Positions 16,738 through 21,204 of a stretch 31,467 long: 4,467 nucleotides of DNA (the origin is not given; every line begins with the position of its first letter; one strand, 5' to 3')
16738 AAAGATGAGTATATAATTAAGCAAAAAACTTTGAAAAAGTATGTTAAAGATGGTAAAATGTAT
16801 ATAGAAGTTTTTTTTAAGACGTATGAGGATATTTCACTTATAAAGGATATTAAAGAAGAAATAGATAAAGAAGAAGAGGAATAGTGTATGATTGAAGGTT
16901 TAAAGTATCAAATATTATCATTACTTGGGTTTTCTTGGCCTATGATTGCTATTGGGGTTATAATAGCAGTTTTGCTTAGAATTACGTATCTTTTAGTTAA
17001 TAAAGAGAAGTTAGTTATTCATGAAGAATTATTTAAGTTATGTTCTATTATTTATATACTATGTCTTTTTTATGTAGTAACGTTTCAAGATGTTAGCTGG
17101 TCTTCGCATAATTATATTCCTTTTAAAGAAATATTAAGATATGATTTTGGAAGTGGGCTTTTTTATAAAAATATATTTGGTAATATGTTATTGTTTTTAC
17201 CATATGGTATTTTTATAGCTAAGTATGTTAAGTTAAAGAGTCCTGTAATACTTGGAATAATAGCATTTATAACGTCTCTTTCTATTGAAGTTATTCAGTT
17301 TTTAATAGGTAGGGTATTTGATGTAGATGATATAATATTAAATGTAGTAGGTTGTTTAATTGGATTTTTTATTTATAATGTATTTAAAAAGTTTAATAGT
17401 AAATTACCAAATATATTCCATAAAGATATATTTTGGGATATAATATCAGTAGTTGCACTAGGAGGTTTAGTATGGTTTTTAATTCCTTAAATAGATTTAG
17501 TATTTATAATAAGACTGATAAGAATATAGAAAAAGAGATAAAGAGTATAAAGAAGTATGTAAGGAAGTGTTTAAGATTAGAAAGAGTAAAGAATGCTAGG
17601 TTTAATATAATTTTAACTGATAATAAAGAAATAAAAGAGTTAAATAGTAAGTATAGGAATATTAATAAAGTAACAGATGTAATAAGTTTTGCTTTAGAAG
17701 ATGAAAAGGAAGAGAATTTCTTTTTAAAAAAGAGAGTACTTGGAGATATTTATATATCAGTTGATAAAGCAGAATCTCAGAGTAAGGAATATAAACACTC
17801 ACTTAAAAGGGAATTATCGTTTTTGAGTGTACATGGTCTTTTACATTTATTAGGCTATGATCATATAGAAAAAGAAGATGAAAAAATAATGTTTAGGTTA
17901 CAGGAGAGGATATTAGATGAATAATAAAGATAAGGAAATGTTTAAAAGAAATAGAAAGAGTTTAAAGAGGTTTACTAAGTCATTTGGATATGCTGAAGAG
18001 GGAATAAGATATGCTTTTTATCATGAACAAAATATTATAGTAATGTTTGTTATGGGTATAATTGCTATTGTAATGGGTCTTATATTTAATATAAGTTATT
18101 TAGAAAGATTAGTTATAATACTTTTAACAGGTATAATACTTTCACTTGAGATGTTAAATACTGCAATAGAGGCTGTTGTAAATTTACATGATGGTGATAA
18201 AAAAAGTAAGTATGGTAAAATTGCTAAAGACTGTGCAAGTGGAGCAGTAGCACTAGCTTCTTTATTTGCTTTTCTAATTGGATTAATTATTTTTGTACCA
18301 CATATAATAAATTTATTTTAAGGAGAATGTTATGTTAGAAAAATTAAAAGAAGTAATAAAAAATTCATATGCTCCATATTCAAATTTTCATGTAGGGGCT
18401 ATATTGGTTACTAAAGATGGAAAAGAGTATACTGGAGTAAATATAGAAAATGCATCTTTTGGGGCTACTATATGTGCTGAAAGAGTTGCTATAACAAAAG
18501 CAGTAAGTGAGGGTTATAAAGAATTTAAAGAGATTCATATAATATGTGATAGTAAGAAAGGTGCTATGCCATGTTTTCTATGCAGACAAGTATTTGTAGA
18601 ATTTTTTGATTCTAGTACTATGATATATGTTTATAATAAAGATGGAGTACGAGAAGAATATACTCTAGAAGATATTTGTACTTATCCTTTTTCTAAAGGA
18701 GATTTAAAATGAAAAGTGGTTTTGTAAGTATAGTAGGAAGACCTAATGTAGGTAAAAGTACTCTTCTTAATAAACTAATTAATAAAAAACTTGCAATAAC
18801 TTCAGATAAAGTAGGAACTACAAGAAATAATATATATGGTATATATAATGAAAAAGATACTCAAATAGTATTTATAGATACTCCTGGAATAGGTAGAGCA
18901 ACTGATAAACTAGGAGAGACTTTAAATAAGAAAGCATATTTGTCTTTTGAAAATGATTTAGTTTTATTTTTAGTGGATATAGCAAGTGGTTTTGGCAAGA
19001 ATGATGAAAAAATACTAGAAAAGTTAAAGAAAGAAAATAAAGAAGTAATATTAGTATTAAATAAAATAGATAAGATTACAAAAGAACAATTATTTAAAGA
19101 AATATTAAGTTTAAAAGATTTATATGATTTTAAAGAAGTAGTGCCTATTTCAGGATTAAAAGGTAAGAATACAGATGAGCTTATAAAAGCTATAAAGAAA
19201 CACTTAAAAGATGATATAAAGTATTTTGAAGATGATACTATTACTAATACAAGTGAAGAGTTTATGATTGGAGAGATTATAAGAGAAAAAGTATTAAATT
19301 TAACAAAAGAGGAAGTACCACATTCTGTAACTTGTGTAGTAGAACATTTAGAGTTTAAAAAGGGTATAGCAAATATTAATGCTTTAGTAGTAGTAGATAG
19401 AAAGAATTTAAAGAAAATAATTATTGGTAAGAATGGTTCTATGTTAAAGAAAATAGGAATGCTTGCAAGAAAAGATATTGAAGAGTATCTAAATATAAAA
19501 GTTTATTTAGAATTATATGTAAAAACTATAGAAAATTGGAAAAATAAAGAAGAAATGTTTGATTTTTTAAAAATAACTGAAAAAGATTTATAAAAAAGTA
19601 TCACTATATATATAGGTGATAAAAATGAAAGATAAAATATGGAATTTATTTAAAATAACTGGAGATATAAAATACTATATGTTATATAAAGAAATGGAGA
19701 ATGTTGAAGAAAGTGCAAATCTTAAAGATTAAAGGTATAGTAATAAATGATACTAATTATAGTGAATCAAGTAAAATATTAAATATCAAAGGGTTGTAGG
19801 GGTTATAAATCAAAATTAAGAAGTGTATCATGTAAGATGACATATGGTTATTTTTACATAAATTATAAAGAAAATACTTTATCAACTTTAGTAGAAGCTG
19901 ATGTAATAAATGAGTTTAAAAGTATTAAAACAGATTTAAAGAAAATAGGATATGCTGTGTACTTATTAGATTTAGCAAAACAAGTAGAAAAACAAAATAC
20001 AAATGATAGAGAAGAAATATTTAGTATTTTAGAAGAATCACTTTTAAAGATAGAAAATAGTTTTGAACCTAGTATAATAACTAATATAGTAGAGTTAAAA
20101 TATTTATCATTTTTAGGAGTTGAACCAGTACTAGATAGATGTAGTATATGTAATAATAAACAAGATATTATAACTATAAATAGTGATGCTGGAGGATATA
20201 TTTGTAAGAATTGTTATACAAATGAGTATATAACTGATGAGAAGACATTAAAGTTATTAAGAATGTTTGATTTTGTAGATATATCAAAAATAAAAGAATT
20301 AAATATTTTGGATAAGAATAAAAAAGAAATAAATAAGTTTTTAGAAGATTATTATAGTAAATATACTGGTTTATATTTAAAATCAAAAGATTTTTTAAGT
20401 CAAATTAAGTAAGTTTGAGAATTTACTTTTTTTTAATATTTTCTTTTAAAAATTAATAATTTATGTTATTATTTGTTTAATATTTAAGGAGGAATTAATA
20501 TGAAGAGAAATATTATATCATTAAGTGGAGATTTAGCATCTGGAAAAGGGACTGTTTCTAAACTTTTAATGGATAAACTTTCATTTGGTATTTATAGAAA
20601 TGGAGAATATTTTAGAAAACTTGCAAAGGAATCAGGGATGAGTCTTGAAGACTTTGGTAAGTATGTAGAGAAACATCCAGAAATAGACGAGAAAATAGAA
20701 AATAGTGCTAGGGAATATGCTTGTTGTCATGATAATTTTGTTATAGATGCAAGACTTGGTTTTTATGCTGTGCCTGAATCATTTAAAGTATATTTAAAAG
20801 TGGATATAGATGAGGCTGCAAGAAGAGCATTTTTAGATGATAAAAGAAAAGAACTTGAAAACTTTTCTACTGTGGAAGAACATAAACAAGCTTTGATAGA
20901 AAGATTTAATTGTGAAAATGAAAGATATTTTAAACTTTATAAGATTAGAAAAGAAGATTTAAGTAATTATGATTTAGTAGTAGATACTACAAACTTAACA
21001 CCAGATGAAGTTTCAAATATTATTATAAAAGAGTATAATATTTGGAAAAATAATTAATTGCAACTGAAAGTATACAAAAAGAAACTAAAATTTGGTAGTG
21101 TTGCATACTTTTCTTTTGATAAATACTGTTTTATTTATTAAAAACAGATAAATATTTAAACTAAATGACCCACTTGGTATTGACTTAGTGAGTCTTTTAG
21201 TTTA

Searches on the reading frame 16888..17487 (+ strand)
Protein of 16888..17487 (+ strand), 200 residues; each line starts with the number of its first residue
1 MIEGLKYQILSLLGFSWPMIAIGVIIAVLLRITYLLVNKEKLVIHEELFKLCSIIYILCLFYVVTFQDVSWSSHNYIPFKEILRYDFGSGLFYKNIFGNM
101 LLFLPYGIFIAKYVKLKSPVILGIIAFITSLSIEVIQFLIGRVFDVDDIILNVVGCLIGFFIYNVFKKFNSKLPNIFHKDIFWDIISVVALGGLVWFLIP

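Call 5: search_protein_families(library=pfam, proteins=[window:16888-17487:+], max_evalue=0.1)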
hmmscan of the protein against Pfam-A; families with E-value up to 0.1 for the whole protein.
window:16888-17487:+ (200 aa): 1 family
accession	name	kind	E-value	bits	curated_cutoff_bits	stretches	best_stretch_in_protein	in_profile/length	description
PF04892.17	VanZ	-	1.1e-21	78.1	30.1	1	54-167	2-126/126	VanZ like family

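Call 6: search_protein_families(library=ncbifam, proteins=[window:16888-17487:+], max_evalue=0.1)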
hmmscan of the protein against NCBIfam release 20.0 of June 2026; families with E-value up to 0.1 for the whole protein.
window:16888-17487:+ (200 aa): 3 families
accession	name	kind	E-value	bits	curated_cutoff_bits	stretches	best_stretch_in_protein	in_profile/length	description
NF000142.1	vanZ-Pt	exception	6e-12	45.9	260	1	73-165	50-139/143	glycopeptide resistance protein VanZ-Pt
NF000145.1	vanZ-F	exception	3.6e-08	33.9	375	1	23-170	14-163/206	glycopeptide resistance protein VanZ-F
NF033125.2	vanZ-A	exception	1.3e-05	25.4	250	1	63-171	28-133/164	glycopeptide resistance protein VanZ-A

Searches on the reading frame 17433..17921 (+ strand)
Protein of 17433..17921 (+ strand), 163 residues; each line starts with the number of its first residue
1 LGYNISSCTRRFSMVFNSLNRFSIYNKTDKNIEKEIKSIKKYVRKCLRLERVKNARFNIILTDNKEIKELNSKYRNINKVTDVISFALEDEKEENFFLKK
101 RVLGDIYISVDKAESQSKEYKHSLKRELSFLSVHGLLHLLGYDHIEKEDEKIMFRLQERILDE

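Call 7: search_protein_families(library=pfam, proteins=[window:17433-17921:+], max_evalue=0.01)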
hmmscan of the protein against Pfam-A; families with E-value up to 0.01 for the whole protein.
window:17433-17921:+ (163 aa): 1 family
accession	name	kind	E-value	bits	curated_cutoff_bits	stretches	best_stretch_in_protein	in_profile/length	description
PF02130.23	YbeY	-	7.2e-44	149.2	25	1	34-162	6-127/129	Endoribonuclease YbeY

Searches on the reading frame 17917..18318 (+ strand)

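Call 57: search_protein_families(library=pfam, proteins=[window:17917-18318:+], max_evalue=0.001)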
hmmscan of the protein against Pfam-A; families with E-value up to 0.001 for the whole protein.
window:17917-18318:+ (134 aa): 1 family
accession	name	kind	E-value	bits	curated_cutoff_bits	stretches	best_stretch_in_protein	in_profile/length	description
PF01219.24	DAGK_prokar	-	6.7e-28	97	22.3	1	24-126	1-102/102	Prokaryotic diacylglycerol kinase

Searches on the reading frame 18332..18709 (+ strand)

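Call 57: search_protein_families(library=pfam, proteins=[window:18332-18709:+], max_evalue=0.001)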
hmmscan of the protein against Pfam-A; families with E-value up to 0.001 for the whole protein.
window:18332-18709:+ (126 aa): 2 families
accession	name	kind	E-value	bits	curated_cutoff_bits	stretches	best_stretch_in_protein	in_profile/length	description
PF00383.29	dCMP_cyt_deam_1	-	1.1e-17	64.2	25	1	2-93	8-95/102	Cytidine and deoxycytidylate deaminase zinc-binding region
PF08211.18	dCMP_cyt_deam_2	-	4.6e-10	40.3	25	1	8-69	51-111/130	Cytidine and deoxycytidylate deaminase zinc-binding region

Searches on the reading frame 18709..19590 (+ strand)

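Call 57: search_protein_families(library=pfam, proteins=[window:18709-19590:+], max_evalue=0.001)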
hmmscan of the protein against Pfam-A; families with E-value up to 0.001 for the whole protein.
window:18709-19590:+ (294 aa): 13 families
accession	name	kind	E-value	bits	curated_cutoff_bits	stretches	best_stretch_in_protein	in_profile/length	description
PF01926.29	MMR_HSR1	-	9e-30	103.5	21.9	1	6-119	2-113/113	50S ribosome-binding GTPase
PF02421.24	FeoB_N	-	3e-15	56.5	27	1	6-162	3-156/156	Ferrous iron transport protein B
PF00009.33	GTP_EFTU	-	1.1e-14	54.9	26.5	1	46-167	64-187/188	Elongation factor Tu GTP binding domain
PF07650.23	KH_2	-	5.9e-13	48.9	22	1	202-277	1-77/78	KH domain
PF00350.29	Dynamin_N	-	2.6e-11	44.3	27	1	43-119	93-167/168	Dynamin family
PF03193.22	RsgA_GTPase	-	4.5e-07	30.3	30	0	4-62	107-169/174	RsgA GTPase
PF25496.1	URGCP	-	6.4e-05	22.9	27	1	92-171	181-259/299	Up-regulator of cell proliferation-like domain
PF00071.28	Ras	-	7e-05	22.9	21.6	1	8-130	4-124/162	Ras family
PF08477.19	Roc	-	0.00013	22.6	27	1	6-121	2-119/119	Ras of Complex, Roc, domain of DAPkinase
PF13401.12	AAA_22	-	0.00018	22.3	27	0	3-138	5-110/130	AAA domain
PF02492.25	cobW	-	0.00025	21.1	20.7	0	41-132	73-165/180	CobW/HypB/UreG, nucleotide-binding domain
PF16897.10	MMR_HSR1_Xtn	-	0.00036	20.9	35.2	1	111-166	56-104/106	C-terminal region of MMR_HSR1 domain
PF20720.3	nSTAND3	-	0.00057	20.1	27.2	0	2-57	16-72/155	Novel STAND NTPase 3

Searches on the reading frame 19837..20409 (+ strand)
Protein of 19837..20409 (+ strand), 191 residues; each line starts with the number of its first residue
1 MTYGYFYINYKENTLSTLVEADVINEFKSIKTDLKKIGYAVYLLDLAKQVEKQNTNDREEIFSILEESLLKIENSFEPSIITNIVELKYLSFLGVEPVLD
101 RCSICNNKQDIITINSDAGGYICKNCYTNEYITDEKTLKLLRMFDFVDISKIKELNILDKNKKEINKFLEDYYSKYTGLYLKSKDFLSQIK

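Call 57: search_protein_families(library=pfam, proteins=[window:19837-20409:+], max_evalue=0.001)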
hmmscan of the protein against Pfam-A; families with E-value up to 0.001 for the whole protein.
window:19837-20409:+ (191 aa): 1 family
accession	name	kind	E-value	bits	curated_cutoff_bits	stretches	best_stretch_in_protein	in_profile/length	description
PF02565.21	RecO_C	-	7.3e-26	91.2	22.1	1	32-184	2-156/157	Recombination protein O C terminal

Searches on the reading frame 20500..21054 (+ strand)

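Call 57: search_protein_families(library=pfam, proteins=[window:20500-21054:+], max_evalue=0.001)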
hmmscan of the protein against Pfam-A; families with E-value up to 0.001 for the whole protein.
window:20500-21054:+ (185 aa): 4 families
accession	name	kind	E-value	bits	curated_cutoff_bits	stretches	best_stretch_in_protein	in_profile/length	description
PF13189.12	Cytidylate_kin2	-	1.2e-11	45.6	28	1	5-164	1-175/176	Cytidylate kinase-like family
PF02224.24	Cytidylate_kin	-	4.3e-11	43.4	26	1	55-179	91-209/211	Cytidylate kinase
PF13238.12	AAA_18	-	1.5e-09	38.8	29.4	1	6-114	1-112/128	AAA domain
PF13207.12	AAA_17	-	6.4e-09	36.7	27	1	14-96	6-90/136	AAA domain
